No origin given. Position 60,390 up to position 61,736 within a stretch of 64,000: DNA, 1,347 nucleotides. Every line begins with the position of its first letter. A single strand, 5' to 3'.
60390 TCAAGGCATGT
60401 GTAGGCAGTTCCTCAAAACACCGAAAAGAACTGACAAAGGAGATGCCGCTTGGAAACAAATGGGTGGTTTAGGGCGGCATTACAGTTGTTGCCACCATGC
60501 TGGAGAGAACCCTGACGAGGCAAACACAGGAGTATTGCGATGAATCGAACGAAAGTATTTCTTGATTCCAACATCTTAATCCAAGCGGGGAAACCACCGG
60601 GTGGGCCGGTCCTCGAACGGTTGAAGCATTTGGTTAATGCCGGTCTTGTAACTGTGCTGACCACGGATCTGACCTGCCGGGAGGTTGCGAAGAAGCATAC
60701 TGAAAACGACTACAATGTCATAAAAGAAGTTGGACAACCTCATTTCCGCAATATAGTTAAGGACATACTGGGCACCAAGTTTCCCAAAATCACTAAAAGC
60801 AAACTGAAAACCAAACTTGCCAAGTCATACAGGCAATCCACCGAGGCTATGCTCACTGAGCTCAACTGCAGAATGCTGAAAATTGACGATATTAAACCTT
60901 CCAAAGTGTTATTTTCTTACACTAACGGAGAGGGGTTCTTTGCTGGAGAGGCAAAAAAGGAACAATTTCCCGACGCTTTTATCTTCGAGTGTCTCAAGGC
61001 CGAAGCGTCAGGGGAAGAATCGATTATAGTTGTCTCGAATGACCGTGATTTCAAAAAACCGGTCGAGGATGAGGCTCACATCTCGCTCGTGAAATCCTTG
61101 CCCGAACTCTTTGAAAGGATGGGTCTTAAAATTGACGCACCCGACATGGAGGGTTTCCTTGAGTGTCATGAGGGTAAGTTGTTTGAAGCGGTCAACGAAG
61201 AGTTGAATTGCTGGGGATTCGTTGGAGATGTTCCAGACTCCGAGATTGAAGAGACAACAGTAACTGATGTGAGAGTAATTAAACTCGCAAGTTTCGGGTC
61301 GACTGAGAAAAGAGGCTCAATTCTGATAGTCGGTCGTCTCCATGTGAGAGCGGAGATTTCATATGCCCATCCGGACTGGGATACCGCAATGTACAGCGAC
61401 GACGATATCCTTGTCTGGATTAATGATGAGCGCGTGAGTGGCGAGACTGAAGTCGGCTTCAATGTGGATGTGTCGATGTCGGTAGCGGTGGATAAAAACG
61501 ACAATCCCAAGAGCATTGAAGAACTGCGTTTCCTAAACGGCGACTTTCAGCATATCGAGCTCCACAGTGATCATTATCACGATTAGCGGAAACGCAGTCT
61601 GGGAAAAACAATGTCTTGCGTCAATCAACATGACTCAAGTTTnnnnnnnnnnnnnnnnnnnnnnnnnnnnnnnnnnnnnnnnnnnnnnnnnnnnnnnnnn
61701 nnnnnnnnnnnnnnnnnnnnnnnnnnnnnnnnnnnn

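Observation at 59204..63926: AT-rich four-gene island encoding HNH, PIN-like and Mrr-like PD-(D/E)xK nuclease domains: candidate uncharacterised defense locus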

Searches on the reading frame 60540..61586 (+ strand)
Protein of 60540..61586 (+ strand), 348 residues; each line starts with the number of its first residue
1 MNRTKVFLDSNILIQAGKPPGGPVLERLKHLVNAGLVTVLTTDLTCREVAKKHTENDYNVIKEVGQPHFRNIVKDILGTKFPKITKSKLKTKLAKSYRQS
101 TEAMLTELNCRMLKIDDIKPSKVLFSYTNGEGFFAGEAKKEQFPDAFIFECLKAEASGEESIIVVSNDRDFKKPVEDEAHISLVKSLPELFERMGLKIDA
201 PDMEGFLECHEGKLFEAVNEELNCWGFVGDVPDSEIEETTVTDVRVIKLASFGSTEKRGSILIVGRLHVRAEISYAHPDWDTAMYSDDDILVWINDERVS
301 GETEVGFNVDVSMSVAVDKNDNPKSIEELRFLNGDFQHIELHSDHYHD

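Call 3: search_protein_families(library=pfam, proteins=[window:60540-61586:+], max_evalue=1)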
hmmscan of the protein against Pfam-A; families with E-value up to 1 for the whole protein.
window:60540-61586:+ (348 aa): 5 families
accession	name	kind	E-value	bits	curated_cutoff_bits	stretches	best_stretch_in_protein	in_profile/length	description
PF16289.11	PIN_12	-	2.6e-28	100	32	1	6-171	1-172/172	PIN domain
PF21796.3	Cac1_C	-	0.11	13.1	24.3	1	75-94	20-39/55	Chromatin assembly factor 1 subunit Cac1, C-terminal domain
PF08073.18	CHDNT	-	0.12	12.6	27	1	53-99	4-48/54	CHDNT (NUC034) domain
PF20781.2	TssR_C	-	0.18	12.4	25.7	1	48-124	21-95/141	TssR C-terminal domain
PF10982.13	DUF2789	-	0.19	12.3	27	1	185-211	6-32/75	Protein of unknown function (DUF2789)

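Call 4: search_protein_families(library=padloc, proteins=[window:60540-61586:+], max_evalue=1)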
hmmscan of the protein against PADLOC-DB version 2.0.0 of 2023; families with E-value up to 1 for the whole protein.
window:60540-61586:+ (348 aa): 0 families

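Call 5: search_protein_families(library=ncbifam, proteins=[window:60540-61586:+], max_evalue=1)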
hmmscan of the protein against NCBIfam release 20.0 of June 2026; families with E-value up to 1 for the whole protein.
window:60540-61586:+ (348 aa): 1 family
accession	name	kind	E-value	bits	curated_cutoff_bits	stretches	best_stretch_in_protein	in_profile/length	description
NF006802.0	PRK09310.1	equivalog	0.039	12.7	598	1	27-154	42-166/477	bifunctional 3-dehydroquinate dehydratase/shikimate dehydrogenase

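Call 33: search_protein_representatives(protein=window:60540-61586:+)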
Query: 348 residues. Proteins with E-value up to 0.001 (for the whole library): 668; up to 1e-10: 177; up to 1e-30: 80. The best 150 are listed.
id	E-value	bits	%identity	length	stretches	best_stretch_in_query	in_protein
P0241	1.2e-135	468.3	62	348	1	1-345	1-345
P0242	3.9e-131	453.5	63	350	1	3-344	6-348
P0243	2.3e-130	450.9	90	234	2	221-348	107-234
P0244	7.4e-114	396.7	52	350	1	5-342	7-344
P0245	4.2e-107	374.4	50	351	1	3-342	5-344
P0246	1.6e-104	366.0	50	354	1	5-343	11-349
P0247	2.3e-85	303.0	43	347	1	3-346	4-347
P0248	4.4e-83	295.5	48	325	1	25-346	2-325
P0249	3.5e-82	292.5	41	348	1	5-342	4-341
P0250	1.8e-79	283.6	44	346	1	1-333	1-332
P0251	1.1e-78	281.1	40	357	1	5-342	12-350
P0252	9.1e-78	278.0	40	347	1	4-347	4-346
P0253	1.7e-75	270.5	40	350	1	5-340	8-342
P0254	2.6e-75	269.9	41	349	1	4-340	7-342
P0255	2.0e-74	267.1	39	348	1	2-342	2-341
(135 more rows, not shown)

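Call 34: search_dna_similar(query=window:60540-61586:+, collection=plasmids, mode=protein, max_rows=20)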
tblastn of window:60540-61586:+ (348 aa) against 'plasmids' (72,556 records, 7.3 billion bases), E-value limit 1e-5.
Records with a match: 5; places in all: 5; records where one place covers at least 80% of the query: 5.
Best place of each record, by identity: <60% 5.
By first word of the organism name: Sphingobium 3; Rhizorhabdus 1; Rahnella 1.
By predicted mobility (MOB-suite, as given by PLSDB): conjugative 5.
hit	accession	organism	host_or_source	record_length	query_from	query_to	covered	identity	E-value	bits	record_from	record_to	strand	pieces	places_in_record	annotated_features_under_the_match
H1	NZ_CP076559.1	Sphingobium xenophagum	bacteria,La Roche-Posay thermal water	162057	5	342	97%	52.4%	1e-105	346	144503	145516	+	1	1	PIN domain-containing protein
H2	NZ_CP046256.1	Sphingobium sp. CAP-1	cell culture,activated sludge of ...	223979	5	342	97%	52.4%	1e-105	346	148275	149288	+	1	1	PIN domain-containing protein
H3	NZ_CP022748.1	Sphingobium xenophagum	cell culture,electronic ...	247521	5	342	97%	52.4%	1e-105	346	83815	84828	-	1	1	PIN domain-containing protein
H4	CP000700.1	Rhizorhabdus wittichii RW1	-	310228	5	342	97%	52.4%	1e-105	346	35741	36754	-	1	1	hypothetical protein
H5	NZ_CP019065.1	Rahnella sikkimica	bacteria,soil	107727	6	307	87%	22.8%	6e-6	56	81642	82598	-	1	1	PIN domain-containing protein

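Call 37: get_annotated_region(hit=H1, flank=6000)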
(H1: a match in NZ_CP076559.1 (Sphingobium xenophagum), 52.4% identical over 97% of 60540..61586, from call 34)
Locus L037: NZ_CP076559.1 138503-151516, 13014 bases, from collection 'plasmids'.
description: Sphingobium xenophagum strain PH3-15 plasmid pSH2, complete sequence
organism: Sphingobium xenophagum (NCBI taxid 121428)
taxonomy: Bacteria; Pseudomonadota; Alphaproteobacteria; Sphingomonadales; Sphingomonadaceae; Sphingobium; Sphingobium xenophagum
host: -; source: bacteria,La Roche-Posay thermal water; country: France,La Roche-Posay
typing (MOB-suite, as given by PLSDB): conjugative; relaxase MOBF; mating-pair formation MPF_F
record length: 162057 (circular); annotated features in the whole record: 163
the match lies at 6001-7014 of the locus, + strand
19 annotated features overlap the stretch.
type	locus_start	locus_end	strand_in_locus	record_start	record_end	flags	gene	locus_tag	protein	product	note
CDS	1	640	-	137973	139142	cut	-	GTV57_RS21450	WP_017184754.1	tyrosine-type recombinase/integrase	GO:0015074 - DNA integration [Evidence IEA]; GO:0006310 - DNA recombination [Evidence IEA]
CDS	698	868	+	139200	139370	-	-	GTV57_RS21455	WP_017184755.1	hypothetical protein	-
CDS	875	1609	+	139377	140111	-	-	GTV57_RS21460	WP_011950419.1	hypothetical protein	-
CDS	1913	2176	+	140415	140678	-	-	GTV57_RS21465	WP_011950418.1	hypothetical protein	-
CDS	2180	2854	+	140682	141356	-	-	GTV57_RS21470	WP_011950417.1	nucleotidyl transferase AbiEii/AbiGii toxin family protein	-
CDS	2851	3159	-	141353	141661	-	-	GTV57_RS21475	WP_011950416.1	hypothetical protein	-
CDS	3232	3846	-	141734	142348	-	-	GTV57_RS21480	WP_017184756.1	hypothetical protein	-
CDS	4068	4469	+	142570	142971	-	-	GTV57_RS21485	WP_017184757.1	hypothetical protein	-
CDS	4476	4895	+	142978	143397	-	-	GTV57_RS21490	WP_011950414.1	hypothetical protein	-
CDS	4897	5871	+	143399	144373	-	-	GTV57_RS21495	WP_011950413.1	CBASS cGAMP-activated phospholipase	-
CDS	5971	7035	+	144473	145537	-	-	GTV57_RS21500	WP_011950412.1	PIN domain-containing protein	-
CDS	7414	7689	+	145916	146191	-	-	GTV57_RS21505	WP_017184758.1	HU family DNA-binding protein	GO:0030261 - chromosome condensation [Evidence IEA]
CDS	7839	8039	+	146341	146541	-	-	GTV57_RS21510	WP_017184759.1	hypothetical protein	-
CDS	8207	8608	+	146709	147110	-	soxR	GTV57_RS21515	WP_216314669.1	redox-sensitive transcriptional activator SoxR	GO:0006355 - regulation of DNA-templated transcription [Evidence IEA]; GO:0006979 - response to oxidative stress ...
CDS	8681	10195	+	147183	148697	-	istA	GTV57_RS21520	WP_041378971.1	IS21 family transposase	-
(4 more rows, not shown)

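Call 38: get_annotated_region(hit=H5, flank=6000)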
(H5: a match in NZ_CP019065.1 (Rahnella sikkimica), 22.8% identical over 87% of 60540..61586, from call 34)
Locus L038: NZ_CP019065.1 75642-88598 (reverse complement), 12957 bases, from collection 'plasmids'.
description: Rahnella sikkimica strain ERMR1:05 plasmid unnamed3, complete sequence
organism: Rahnella sikkimica (NCBI taxid 1805933)
taxonomy: Bacteria; Pseudomonadota; Gammaproteobacteria; Enterobacterales; Yersiniaceae; Rahnella; Rahnella sikkimica
host: -; source: bacteria,soil; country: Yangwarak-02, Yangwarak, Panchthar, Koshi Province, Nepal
typing (MOB-suite, as given by PLSDB): conjugative; relaxase MOBP; mating-pair formation MPF_I
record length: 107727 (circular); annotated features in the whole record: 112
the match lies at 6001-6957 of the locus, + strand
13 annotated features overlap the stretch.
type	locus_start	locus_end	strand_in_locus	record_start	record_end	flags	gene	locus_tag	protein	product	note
CDS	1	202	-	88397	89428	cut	-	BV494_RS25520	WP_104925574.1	hypothetical protein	-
CDS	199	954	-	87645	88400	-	-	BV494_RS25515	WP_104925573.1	SDR family NAD(P)-dependent oxidoreductase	-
CDS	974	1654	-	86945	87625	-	gntA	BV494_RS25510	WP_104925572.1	guanitoxin biosynthesis heme-dependent pre-guanitoxin N-hydroxylase GntA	-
CDS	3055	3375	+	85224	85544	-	-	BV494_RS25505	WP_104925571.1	hypothetical protein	-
CDS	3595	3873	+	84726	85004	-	-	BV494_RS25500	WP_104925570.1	chromosome segregation protein ParM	-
CDS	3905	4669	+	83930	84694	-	-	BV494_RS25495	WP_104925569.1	hypothetical protein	-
CDS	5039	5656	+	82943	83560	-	-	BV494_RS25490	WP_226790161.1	DUF4145 domain-containing protein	-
CDS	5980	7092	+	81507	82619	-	-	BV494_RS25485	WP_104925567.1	PIN domain-containing protein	-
CDS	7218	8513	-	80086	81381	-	-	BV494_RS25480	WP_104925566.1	hypothetical protein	-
CDS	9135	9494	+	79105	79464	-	-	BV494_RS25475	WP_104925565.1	hypothetical protein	-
CDS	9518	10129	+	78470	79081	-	-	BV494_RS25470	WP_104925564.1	hypothetical protein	-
CDS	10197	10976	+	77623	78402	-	-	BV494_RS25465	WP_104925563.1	tyrosine-type recombinase/integrase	GO:0015074 - DNA integration [Evidence IEA]; GO:0006310 - DNA recombination [Evidence IEA]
CDS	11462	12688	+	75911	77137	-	-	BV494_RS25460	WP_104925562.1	hypothetical protein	-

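Call 43: search_solved_structures(query=window:60540-61586:+, max_evalue=1)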
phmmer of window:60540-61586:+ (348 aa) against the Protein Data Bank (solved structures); distinct sequences matched with E-value up to 1: 3.
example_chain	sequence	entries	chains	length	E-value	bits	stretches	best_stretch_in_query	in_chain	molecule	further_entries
6a9s_A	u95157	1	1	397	0.025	16.8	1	280-340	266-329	Protein A26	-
9qt3_A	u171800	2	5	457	0.031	16.5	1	280-340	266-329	Envelop protein OPG153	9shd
9og1_A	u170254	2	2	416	0.051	15.8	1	280-340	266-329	A28L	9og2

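Call 49: find_related_loci(query=A4, collection=metagenome_contigs, flank=6000)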
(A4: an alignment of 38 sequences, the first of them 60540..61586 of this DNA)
Query A4 (348 aa) in metagenome_contigs; peptide patterns used: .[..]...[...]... (x = any residue, [..] = any of these).
268 stretches matched a pattern; 71 encode a relative of the query (tblastn E <= 1e-3); 71 distinct loci.
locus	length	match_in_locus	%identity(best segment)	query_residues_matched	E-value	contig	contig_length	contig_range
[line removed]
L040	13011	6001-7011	56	5-342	5e-127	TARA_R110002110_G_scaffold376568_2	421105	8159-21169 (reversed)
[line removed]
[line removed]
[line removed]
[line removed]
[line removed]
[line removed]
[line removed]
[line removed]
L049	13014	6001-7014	52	2-341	2e-114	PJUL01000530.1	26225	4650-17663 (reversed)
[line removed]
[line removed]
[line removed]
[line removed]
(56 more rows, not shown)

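Call 52: search_protein_families(library=pfam, proteins=[L039:18-2438:+, L039:2651-4351:+, L039:4495-4749:+, L039:4833-5621:+, L039:5665-5910:+, L039:9537-9767:+, L039:10082-10453:-, L039:10480-11655:-, L039:12420-12917:+], max_evalue=0.01)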
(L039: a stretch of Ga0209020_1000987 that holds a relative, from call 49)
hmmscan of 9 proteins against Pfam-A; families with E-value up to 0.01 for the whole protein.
L039:18-2438:+ (806 aa): 3 families
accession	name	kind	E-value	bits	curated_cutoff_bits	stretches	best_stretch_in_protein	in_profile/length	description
PF00271.37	Helicase_C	-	5.8e-22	78.5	23.5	1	293-399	5-110/110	Helicase conserved C-terminal domain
PF00176.29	SNF2-rel_dom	-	6.9e-11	42.2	24.9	1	10-201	124-260/290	SNF2-related domain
PF16203.11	ERCC3_RAD25_C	-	0.001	18.9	27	1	304-402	61-156/248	ERCC3/RAD25/XPB C-terminal helicase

L039:2651-4351:+ (566 aa): 0 families

L039:4495-4749:+ (84 aa): 0 families

L039:4833-5621:+ (262 aa): 1 family
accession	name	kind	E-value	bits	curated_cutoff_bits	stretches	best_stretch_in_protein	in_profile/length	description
PF13753.12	SWM_repeat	-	3.8e-07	30.7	27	1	155-236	3-83/86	Putative flagellar system-associated repeat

L039:5665-5910:+ (81 aa): 0 families

L039:9537-9767:+ (76 aa): 0 families

L039:10082-10453:- (123 aa): 0 families

L039:10480-11655:- (391 aa): 1 family
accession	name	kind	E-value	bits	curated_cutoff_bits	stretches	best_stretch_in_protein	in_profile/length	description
PF04326.19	SLFN_AlbA_2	-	2.7e-16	60.6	25.3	1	23-140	1-117/118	Schlafen, AlbA_2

L039:12420-12917:+ (165 aa): 0 families

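Call 65: search_protein_families(library=phrogs, proteins=[window:60540-61586:+], max_evalue=0.1)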
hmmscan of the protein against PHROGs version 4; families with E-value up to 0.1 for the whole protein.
window:60540-61586:+ (348 aa): 1 family
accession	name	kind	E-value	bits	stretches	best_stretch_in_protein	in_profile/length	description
phrog_24094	-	unknown function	0.059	14.6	0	54-77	4-27/76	-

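Call 71: search_protein_families(library=padloc, alignment_id=A6, max_evalue=0.00001)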
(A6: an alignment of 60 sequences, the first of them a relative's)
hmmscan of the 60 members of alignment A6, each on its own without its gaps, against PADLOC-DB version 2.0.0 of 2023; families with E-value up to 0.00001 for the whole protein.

A. member 1, L037:4476-4895:+ (139 aa): 0 families

B. families by the number of members that match (of 60 scanned): 95 families (the first 25 are shown)
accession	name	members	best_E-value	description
PDLC02419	Aga_SIR2-PNTD1-PNTD2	1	8e-187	Class I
PDLC02401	Aga_SIR2-PNTD1-PNTD2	1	6.3e-181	Class I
PDLC05009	PDC-S37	1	2.8e-177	-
PDLC00028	DruM2|DruM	1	3.2e-144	DNA cytosine methylase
PDLC05008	PDC-S36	1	2.1e-121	-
PDLC03243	MTase_II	1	8.8e-98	Type II methyltransferase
PDLC00413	ThsA1|ThsA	1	1.2e-96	Macro domain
PDLC02194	Hhe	1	5.4e-89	-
PDLC00440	ThsB2|ThsB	1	3.8e-80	TIR-like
PDLC00757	Effector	1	2.7e-79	Phospholipase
PDLC02420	Aga_SIR2-PNTD1-PNTD2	1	3.7e-79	Class I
PDLC05033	PDC-S51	1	4e-77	-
PDLC00430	ThsB1|ThsB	1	4.7e-72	TIR-like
PDLC00758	Effector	1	8.6e-70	Phospholipase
PDLC02384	pAgo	1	5.7e-69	-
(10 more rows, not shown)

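Call 85: find_related_loci(query=A4, collection=viral_contigs, flank=6000)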
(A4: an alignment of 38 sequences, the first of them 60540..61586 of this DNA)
Query A4 (348 aa) in viral_contigs; peptide patterns used: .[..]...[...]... (x = any residue, [..] = any of these).
7 stretches matched a pattern; 1 encode a relative of the query (tblastn E <= 1e-3); 1 distinct loci.
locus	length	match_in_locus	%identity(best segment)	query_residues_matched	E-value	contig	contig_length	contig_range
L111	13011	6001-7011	33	5-342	4e-56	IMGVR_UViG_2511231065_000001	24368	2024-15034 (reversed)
